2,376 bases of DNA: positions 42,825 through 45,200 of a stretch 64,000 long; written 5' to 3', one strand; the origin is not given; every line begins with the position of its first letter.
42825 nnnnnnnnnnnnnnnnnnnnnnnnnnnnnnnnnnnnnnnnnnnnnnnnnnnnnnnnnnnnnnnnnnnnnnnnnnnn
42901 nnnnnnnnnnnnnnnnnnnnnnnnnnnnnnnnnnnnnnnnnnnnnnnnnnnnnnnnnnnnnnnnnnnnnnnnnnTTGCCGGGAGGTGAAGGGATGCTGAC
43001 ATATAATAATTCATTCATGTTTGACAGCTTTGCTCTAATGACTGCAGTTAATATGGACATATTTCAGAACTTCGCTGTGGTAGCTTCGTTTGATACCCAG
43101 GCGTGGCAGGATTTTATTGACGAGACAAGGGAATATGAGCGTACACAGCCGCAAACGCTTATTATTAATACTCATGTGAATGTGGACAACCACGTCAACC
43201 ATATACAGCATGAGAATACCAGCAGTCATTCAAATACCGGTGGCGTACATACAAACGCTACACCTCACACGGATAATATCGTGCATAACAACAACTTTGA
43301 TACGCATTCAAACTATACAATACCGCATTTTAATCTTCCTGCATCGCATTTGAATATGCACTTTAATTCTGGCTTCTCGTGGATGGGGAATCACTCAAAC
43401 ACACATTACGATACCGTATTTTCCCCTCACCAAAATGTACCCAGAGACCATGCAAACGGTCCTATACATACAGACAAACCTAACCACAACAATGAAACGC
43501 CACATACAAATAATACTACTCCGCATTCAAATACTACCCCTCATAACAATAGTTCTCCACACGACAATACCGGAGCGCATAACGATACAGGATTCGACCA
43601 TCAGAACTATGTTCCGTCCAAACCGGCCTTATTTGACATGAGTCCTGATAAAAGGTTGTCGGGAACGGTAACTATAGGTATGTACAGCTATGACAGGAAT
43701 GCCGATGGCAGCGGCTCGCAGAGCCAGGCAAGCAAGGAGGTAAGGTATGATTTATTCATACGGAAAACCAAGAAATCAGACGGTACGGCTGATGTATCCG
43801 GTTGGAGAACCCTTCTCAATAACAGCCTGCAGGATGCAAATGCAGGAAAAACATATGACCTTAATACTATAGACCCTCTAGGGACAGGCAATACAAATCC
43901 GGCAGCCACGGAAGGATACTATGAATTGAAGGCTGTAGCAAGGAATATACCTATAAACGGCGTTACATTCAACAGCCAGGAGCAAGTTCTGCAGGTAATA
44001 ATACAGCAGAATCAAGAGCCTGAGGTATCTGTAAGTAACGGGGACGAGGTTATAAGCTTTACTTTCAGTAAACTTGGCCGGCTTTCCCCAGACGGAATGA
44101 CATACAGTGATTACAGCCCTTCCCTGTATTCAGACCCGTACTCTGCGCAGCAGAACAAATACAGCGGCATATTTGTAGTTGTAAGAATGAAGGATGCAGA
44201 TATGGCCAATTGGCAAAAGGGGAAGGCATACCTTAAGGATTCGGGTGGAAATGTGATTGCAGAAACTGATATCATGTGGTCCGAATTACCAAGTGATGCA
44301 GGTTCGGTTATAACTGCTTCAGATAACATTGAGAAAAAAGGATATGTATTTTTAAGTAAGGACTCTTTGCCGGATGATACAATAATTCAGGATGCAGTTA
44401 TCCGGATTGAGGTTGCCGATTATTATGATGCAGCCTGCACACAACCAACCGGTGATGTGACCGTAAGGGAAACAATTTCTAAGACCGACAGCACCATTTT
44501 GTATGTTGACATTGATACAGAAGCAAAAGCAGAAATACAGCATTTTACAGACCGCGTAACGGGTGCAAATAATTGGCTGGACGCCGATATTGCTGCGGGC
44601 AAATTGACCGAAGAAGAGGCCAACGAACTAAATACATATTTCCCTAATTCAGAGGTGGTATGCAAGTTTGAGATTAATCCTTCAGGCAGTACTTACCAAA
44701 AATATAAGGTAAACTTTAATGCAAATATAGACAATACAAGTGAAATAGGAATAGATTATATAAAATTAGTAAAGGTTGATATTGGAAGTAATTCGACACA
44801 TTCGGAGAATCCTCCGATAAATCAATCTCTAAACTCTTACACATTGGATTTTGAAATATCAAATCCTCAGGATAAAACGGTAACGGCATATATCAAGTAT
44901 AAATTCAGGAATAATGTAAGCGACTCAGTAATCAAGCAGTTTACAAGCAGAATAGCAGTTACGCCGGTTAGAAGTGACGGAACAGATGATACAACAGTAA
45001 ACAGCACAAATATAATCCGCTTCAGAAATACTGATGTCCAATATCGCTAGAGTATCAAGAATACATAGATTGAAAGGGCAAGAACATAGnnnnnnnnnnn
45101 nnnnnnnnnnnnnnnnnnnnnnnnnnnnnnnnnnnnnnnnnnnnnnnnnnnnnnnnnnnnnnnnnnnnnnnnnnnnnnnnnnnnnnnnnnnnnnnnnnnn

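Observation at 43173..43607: Near-perfect His-x-Asn/Asp periodicity: 24 His in 145 residues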

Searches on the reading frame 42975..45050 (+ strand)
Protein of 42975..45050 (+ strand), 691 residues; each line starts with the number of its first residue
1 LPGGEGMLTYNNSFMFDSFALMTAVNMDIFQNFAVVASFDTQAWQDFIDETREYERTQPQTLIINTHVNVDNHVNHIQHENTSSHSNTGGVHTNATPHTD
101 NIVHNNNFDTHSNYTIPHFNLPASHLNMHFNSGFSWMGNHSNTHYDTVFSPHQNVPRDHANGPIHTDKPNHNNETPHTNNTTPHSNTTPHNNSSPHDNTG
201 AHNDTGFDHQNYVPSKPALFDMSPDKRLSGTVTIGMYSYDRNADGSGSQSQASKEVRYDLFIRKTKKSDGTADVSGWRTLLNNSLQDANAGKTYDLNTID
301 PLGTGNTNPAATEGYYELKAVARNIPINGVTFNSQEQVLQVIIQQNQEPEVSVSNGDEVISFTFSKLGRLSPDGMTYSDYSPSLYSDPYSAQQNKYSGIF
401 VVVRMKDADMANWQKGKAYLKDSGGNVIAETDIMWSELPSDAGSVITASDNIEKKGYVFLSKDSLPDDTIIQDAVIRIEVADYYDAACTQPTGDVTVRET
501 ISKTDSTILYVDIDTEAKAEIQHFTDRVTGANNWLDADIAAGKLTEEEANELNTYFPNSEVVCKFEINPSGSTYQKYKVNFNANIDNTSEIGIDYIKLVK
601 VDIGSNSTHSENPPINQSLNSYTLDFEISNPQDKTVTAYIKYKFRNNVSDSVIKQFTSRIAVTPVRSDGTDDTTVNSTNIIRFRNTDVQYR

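Call 6: search_protein_families(library=pfam, proteins=[window:42975-45050:+], max_evalue=0.01)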
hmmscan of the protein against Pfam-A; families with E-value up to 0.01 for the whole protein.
window:42975-45050:+ (691 aa): 0 families

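Call 7: search_protein_families(library=ncbifam, proteins=[window:42975-45050:+], max_evalue=0.01)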
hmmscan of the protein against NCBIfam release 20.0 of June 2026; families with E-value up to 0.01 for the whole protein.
window:42975-45050:+ (691 aa): 0 families

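Call 9: find_homologous_proteins(query=window:42993-45050:+, max_evalue=0.001)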
Query window:42993-45050:+ (685 aa): 17 proteins with E <= 0.001 among 8000 candidates.
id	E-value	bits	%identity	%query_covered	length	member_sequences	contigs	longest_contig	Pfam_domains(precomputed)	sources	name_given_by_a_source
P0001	0.0e+0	1555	100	100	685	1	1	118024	-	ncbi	-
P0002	0.0e+0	1298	83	100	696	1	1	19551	-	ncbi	-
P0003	1.0e-221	756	54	100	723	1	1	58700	-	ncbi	-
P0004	3.1e-100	355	43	71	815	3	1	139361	-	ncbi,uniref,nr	ncbi:hypothetical protein [Thermoanaerobacterium butyriciformans]|uniref:Ig-like domain-containing p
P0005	1.7e-92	329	41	73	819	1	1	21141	-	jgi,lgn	-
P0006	6.6e-92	327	41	73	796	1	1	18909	-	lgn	-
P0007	3.1e-86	309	39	75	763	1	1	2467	-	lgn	-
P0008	5.9e-82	294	37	73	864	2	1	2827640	-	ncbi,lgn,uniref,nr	ncbi:hypothetical protein [Thermoanaerobacter sp. RKWS2]|uniref:hypothetical protein n=1 Tax=Thermoa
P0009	2.6e-80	289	45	48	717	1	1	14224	-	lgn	-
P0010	3.0e-78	282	39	53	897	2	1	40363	PF24893.1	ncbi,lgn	-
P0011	1.8e-74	270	36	83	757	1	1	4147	-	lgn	-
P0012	1.4e-73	267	40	52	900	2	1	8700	-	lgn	-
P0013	3.6e-68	249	38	64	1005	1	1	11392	PF24893.1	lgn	-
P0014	9.0e-62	228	34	71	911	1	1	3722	-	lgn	-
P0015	1.5e-60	224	33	76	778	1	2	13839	-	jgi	jgi:hypothetical protein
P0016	8.1e-54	201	36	69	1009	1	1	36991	-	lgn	-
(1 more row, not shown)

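Call 13: find_encoding_contigs(protein=P0008, flank=10000, max_places=2)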
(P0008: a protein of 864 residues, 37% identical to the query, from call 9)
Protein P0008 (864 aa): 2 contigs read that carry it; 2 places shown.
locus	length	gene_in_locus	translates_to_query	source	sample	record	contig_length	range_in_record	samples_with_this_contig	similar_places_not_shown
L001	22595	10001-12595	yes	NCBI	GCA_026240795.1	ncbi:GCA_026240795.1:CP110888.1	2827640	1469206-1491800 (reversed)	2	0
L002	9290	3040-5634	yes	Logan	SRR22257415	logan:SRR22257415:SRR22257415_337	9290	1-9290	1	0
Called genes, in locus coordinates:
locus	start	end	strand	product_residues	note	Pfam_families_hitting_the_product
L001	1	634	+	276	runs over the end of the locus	-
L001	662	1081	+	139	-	-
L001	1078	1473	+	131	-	-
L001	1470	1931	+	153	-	-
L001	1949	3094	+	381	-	-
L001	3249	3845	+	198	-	-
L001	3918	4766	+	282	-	PF13623:SurA_N_2 (weak), PF13624:SurA_N_3 (weak), PF13145:Rotamase_2, PF00639:Rotamase, PF13616:Rotamase_3 (weak)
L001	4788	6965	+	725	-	PF07517:SecA_DEAD, PF01043:SecA_PP_bind, PF21090:P-loop_SecA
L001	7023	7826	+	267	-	PF07833:Cu_amine_oxidN1 (faint)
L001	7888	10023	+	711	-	PF04055:Radical_SAM, PF13186:SPASM (weak)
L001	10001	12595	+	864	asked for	-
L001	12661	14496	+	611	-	PF01656:CbiA (weak), PF10609:ParA (weak), PF13614:AAA_31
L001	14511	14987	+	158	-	PF01478:Peptidase_A24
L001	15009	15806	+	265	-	PF13614:AAA_31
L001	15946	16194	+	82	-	PF04026:SpoVG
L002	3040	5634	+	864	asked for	-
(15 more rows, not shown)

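Call 14: find_encoding_contigs(protein=P0013, flank=10000, max_places=2)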
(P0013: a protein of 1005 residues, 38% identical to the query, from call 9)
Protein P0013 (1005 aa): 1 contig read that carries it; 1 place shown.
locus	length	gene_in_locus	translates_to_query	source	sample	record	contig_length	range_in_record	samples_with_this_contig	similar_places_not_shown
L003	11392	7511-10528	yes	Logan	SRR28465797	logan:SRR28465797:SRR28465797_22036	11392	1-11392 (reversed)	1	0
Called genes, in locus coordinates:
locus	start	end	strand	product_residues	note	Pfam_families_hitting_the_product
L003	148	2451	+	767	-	PF03477:ATP-cone, PF13597:NRDD, PF01228:Gly_radical (faint)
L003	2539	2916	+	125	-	-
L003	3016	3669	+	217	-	-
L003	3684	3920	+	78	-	-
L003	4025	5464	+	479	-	PF04055:Radical_SAM, PF13353:Fer4_12 (weak), PF13186:SPASM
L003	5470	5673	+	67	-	-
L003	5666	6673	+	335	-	PF04055:Radical_SAM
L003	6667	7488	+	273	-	-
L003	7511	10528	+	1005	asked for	PF24893:DUF7743 (faint)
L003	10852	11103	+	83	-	-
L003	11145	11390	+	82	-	?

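Call 15: find_encoding_contigs(protein=P0005, flank=10000, max_places=2)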
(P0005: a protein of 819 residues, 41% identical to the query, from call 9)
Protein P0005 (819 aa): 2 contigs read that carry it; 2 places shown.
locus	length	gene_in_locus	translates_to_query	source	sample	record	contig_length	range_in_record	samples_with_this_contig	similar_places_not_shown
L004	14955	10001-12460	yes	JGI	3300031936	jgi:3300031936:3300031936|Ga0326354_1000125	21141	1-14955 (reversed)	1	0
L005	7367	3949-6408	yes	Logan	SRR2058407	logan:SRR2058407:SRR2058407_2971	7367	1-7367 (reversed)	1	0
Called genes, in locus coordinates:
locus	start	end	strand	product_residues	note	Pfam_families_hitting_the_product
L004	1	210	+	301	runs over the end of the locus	-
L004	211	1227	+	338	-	-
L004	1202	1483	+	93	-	-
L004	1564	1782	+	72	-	-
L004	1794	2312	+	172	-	-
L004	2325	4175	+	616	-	PF00801:PKD (faint), PF19906:CGDB (faint), PF18911:PKD_4 (faint), PF27503:Rv3811_N (faint)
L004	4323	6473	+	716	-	PF00801:PKD (faint), PF02494:HYR (faint), PF19077:Big_13 (faint), PF19906:CGDB (faint), PF18911:PKD_4 (faint), PF27503:Rv3811_N (faint), PF07495:Y_Y_Y (faint)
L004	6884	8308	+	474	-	PF04055:Radical_SAM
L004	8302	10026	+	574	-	PF04055:Radical_SAM, PF13186:SPASM (weak)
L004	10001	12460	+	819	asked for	-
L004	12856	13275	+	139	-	-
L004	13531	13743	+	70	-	-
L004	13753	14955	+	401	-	?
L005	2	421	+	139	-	?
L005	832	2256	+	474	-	PF04055:Radical_SAM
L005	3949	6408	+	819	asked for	-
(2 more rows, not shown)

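Call 16: find_encoding_contigs(protein=P0001, flank=10000, max_places=2)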
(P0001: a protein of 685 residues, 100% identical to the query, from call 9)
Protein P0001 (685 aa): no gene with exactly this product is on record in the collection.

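Call 17: find_encoding_contigs(protein=P0004, flank=10000, max_places=2)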
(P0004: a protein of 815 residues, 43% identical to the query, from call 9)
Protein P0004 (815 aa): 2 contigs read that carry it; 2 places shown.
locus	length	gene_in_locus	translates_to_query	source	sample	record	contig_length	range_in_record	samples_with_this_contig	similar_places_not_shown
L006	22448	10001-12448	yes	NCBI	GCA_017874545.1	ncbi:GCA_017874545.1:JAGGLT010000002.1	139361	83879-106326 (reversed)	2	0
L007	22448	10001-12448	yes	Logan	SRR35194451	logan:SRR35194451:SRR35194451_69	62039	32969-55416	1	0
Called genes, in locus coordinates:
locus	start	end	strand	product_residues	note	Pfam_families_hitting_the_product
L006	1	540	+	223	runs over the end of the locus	-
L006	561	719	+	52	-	-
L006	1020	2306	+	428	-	PF02195:ParB_N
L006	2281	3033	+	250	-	-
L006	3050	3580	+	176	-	PF07833:Cu_amine_oxidN1 (weak)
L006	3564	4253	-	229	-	-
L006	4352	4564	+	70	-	-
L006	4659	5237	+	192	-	-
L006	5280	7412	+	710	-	PF07517:SecA_DEAD, PF01043:SecA_PP_bind, PF21090:P-loop_SecA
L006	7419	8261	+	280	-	PF07833:Cu_amine_oxidN1 (faint)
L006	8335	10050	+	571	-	PF04055:Radical_SAM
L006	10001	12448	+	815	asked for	-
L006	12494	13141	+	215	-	PF01656:CbiA (weak), PF10609:ParA (weak), PF13614:AAA_31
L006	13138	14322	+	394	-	PF00437:T2SSE, PF27713:UCP018868 (weak)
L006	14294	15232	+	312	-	PF00482:T2SSF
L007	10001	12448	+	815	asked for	-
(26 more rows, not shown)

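Call 18: find_encoding_contigs(protein=P0016, flank=10000, max_places=2)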
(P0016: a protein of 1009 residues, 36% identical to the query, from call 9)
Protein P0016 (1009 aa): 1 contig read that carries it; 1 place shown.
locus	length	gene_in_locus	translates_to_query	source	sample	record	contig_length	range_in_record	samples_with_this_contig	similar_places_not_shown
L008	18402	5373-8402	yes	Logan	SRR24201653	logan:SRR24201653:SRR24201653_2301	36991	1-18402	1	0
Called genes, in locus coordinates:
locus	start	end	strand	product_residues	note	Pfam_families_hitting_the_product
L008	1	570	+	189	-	?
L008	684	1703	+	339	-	PF04055:Radical_SAM, PF13353:Fer4_12 (weak)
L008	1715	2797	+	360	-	PF04055:Radical_SAM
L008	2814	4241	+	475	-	PF13353:Fer4_12 (weak), PF04055:Radical_SAM, PF13186:SPASM (weak)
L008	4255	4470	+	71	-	-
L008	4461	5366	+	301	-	-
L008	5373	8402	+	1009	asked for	-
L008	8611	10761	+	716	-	PF22359:Big-like (faint), PF26182:Ig_NUP210_5th (faint), PF02368:Big_2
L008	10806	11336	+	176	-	PF01551:Peptidase_M23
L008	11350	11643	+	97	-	-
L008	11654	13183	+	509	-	PF00563:EAL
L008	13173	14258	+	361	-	PF00990:GGDEF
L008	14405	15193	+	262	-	-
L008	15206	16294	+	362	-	-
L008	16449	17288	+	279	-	-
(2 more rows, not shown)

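Call 32: find_related_loci(query=A1, collection=genome_contigs, flank=10000)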
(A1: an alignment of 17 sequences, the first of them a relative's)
Query A1 (685 aa) in genome_contigs; peptide patterns used: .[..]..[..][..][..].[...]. (x = any residue, [..] = any of these).
73 stretches matched a pattern; 5 encode a relative of the query (tblastn E <= 1e-3); 5 distinct loci.
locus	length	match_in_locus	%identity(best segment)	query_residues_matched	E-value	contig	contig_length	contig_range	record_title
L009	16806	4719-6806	83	1-685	0e+0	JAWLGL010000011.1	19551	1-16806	MAG: Clostridia bacterium isolate 30dZY2.bin.108 NODE_3429_length_19551_cov_2.845260, whole genome shotgun sequence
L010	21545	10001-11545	43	21-508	2e-111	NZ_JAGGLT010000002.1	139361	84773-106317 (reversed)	Thermoanaerobacterium butyriciformans strain DSM 101588 Ga0454153_02, whole genome shotgun sequence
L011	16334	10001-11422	36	27-508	5e-79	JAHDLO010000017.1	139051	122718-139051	MAG: Clostridiaceae bacterium isolate M1-B18 k141_3371, whole genome shotgun sequence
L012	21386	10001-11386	37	29-509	2e-74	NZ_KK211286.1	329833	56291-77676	Alkaliphilus transvaalensis ATCC 700919 T335DRAFT_scaffold00004.4, whole genome shotgun sequence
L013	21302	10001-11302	37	27-506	7e-71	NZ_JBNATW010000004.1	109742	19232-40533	MAG: Thermovenabulum sp. isolate Kamch4342-3A-MB-03 bin7.fa-4, whole genome shotgun sequence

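Call 33: find_related_loci(query=A1, collection=viral_contigs, flank=10000)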
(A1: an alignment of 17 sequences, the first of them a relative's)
Query A1 (685 aa) in viral_contigs; peptide patterns used: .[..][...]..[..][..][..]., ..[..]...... (x = any residue, [..] = any of these).
62 stretches matched a pattern, but none encodes a relative of the query by tblastn (E <= 1e-3).

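Call 58: search_protein_families(library=padloc, proteins=[window:42993-45050:+], max_evalue=0.01)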
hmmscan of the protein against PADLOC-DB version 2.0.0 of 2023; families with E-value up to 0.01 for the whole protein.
window:42993-45050:+ (685 aa): 0 families

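Call 59: search_protein_families(library=ncbifam, proteins=[L012:6992-7192:+, L012:8188-9024:+, L012:9024-9968:+, L012:4497-5564:+, L012:247-702:+, L012:774-1208:+, L012:1208-1750:+], max_evalue=0.1)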
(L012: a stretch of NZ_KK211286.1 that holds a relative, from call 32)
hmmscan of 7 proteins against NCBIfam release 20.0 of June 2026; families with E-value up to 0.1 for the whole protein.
L012:6992-7192:+ (66 aa): 0 families

L012:8188-9024:+ (278 aa): 0 families

L012:9024-9968:+ (314 aa): 31 families (the best 25 are shown)
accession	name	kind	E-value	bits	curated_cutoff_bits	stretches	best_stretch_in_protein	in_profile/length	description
TIGR03977.1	rSAM_pair_HxsC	equivalog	4.8e-11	42.1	267.9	1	68-169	29-121/292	His-Xaa-Ser system radical SAM maturase HxsC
NF038283.1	viperin_w_prok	equivalog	5.4e-09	35.6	180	1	69-168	7-103/281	viperin family antiviral radical SAM protein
TIGR02668.1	moaA_archaeal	equivalog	1.5e-07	30.7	325.25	1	71-204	17-141/303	GTP 3',8-cyclase MoaA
NF001199.0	PRK00164.2-1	equivalog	2.8e-07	30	231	1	71-200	19-139/308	GTP 3',8-cyclase MoaA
TIGR02666.1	moaA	equivalog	3.7e-06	26.2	284.05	1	72-183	18-125/336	GTP 3',8-cyclase MoaA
TIGR04068.1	rSAM_ocin_clost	equivalog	4.6e-06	25.8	500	1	70-171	90-193/462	Cys-rich peptide radical SAM maturase CcpM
TIGR02491.1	NrdG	equivalog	5.3e-06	26.4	126.1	1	65-156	17-104/154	anaerobic ribonucleoside-triphosphate reductase activating protein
TIGR04054.1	rSAM_NirJ1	equivalog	5.5e-06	25.2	650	1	66-180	38-142/387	putative heme d1 biosynthesis radical SAM protein NirJ1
TIGR03978.1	rSAM_paired_1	equivalog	4.4e-05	22.4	370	1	40-169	58-188/466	His-Xaa-Ser system radical SAM maturase HxsB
TIGR04038.1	tatD_link_rSAM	subfamily_domain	4.9e-05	23.2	129.7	1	71-184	15-126/192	TatD family nuclease-associated radical SAM protein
NF041707.1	rSAM_YhhB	equivalog_domain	5.8e-05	22.1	445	1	71-173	9-116/369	cyclophane-forming radical SAM/SPASM peptide maturase YhhB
TIGR04546.1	rSAM_ahbC_deAc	equivalog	9e-05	21.4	650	1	70-181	45-146/390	12,18-didecarboxysiroheme deacetylase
TIGR03942.1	sulfatase_rSAM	equivalog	0.00015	21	349.45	1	70-163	7-102/363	anaerobic sulfatase maturase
TIGR02493.1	PFLA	equivalog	0.00016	21.2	231.75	1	63-159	15-105/235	pyruvate formate-lyase-activating protein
NF047865.1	rSAM_PapB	equivalog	0.00018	20.8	340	1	67-165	6-105/330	PapB family radical SAM/SPASM ranthipeptide maturase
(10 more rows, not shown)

L012:4497-5564:+ (355 aa): 22 families
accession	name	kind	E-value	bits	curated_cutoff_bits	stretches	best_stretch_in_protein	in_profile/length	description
NF006067.1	PRK08208.1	equivalog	1.3e-21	77.1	380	1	22-224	29-229/427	STM4012 family radical SAM protein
NF006064.0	PRK08207.2-2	equivalog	3.1e-21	75.9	504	1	25-220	141-336/465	coproporphyrinogen III oxidase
TIGR03994.1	rSAM_HemZ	equivalog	5.1e-19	68.7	321.4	1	21-208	77-266/401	coproporphyrinogen dehydrogenase HemZ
NF004567.0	PRK05904.1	equivalog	2e-18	66.7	355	1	30-220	8-190/353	coproporphyrinogen III oxidase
NF005133.0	PRK06582.1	equivalog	6.9e-17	61.5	597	1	27-197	10-178/390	coproporphyrinogen III oxidase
TIGR04107.1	rSAM_HutW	equivalog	1.8e-16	60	400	1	8-207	18-216/419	heme anaerobic degradation radical SAM methyltransferase ChuW/HutW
NF006060.0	PRK08207.1-3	equivalog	5.2e-16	58.5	653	1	26-219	147-341/477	coproporphyrinogen III oxidase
TIGR00539.1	hemN_rel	equivalog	2.9e-15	56.2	205.4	1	31-175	3-146/361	radical SAM family heme chaperone HemW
NF006385.0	PRK08629.1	equivalog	2e-14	53.2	355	1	19-221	43-235/439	coproporphyrinogen III oxidase family protein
TIGR00538.1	hemN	equivalog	8.8e-14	51.2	324.95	1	24-194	45-216/454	oxygen-independent coproporphyrinogen III oxidase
NF006061.0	PRK08207.1-4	equivalog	8.4e-12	44.6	702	1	29-159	174-310/501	coproporphyrinogen III oxidase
NF006062.0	PRK08207.1-5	equivalog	2.3e-11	43.2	1007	1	28-209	148-334/476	coproporphyrinogen III oxidase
NF006063.0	PRK08207.2-1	equivalog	2.7e-10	39.5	1074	1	25-159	189-328/518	coproporphyrinogen III oxidase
NF006059.0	PRK08207.1-1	equivalog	8.1e-09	34.7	1012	1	28-159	171-308/496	coproporphyrinogen III oxidase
NF006066.0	PRK08207.2-5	equivalog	2e-06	26.7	1117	1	29-190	191-356/518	coproporphyrinogen III oxidase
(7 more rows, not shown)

L012:247-702:+ (151 aa): 0 families

L012:774-1208:+ (144 aa): 0 families

L012:1208-1750:+ (180 aa): 0 families

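Call 60: predict_structure(alignment_id=A1)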
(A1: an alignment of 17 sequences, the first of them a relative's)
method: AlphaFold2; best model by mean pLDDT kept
length: 685 residues; sequences in the alignment: 17
mean_pLDDT: 59.4   pTM: 0.44
mean pLDDT of the five models: 59.4, 59.1, 57.3, 55.9, 54.4
residues with pLDDT >= 90: 81; 70-90: 169; 50-70: 165; < 50: 270
segments of 3 or more residues with pLDDT < 50: 1-31, 62-144, 146-156, 158-200, 366-372, 374-378, 496-501, 508-536, 577-584, 609-617, 643-654, 668-685
pLDDT, mean of each block of 10 residues (from residue 1): 33 32 37 78 93 79 40 35 33 31 31 30 29 31 33 31 33 33 35 37 78 91 88 87 78 96 88 94 88 86 83 92 79 89 75 53 48 49 53 78 82 82 87 79 85 75 65 85 74 52 50 29 36 43 58 57 56 52 50 65 53 46 63 63 46 53 52 33 29
secondary structure, 60 per line:
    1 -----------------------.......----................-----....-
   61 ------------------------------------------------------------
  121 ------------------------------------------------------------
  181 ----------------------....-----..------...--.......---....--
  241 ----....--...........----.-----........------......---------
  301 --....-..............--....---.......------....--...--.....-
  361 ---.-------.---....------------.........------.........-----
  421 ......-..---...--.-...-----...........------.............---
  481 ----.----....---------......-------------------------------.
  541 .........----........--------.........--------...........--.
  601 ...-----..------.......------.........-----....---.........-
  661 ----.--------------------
elements in order (helices of 4 or more, strands of 3 or more residues): H24-30 H35-50 E56-59 E203-206 E220-222 E225-231 H235-238 H245-248 E251-261 E272-279 E286-291 H303-306 E308-321 E324-327 E331-337 E344-347 E355-359 H376-379 E392-400 E407-415 E421-426 E440-442 E448-455 E465-477 E490-493 E503-508 H540-549 E554-561 E570-578 E587-597 E600-603 E617-623 E630-638 H644-647 E651-659
